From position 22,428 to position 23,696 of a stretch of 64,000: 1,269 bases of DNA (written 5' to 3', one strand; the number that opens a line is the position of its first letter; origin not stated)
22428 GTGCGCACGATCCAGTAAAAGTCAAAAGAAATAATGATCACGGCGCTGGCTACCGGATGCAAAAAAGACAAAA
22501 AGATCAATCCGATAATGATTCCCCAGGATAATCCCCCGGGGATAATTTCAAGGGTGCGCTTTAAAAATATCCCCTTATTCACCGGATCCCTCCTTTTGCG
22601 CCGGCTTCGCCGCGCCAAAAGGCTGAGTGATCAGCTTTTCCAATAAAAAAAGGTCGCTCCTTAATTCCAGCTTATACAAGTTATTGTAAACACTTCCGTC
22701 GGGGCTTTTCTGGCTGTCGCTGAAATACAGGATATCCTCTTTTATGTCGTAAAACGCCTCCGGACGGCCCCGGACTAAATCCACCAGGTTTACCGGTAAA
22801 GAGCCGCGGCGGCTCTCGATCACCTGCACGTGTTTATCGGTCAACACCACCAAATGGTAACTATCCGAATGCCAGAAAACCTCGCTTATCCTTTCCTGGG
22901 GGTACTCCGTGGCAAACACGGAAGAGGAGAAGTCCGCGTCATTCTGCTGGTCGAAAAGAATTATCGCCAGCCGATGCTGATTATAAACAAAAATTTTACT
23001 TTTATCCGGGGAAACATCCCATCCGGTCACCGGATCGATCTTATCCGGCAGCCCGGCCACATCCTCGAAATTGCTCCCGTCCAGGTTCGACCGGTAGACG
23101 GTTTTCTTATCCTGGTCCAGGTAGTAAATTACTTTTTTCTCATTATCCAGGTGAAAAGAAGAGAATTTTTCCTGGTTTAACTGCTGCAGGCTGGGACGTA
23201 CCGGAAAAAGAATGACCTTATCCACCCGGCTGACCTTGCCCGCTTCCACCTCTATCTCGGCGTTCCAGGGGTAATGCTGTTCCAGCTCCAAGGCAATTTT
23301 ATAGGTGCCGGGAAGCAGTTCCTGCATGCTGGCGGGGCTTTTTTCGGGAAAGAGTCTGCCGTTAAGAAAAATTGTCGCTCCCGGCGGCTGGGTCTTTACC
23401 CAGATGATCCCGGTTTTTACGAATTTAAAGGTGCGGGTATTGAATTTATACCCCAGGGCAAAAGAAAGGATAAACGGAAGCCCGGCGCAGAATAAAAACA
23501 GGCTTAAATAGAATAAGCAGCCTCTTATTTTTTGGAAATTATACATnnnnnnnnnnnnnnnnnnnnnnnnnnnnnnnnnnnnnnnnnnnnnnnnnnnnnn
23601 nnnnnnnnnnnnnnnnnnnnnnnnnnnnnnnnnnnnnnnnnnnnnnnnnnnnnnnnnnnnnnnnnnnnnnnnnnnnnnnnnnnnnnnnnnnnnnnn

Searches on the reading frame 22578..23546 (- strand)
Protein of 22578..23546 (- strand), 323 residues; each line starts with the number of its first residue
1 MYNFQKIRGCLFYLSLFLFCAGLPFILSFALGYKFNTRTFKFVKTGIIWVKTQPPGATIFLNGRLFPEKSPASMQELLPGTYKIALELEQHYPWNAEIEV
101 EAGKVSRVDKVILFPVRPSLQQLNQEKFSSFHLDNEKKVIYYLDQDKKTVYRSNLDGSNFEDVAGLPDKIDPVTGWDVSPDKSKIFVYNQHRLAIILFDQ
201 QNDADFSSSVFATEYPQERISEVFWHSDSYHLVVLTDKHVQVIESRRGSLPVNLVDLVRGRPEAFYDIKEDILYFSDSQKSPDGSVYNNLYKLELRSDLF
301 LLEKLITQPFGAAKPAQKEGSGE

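Call 67: search_protein_families(library=pfam, proteins=[window:22578-23546:-], max_evalue=0.001)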
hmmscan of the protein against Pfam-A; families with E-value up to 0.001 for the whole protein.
window:22578-23546:- (323 aa): 1 family
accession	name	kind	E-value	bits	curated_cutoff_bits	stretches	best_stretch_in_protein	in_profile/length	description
PF08308.17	PEGA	-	2.7e-10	40.5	20.8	1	46-111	2-66/71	PEGA domain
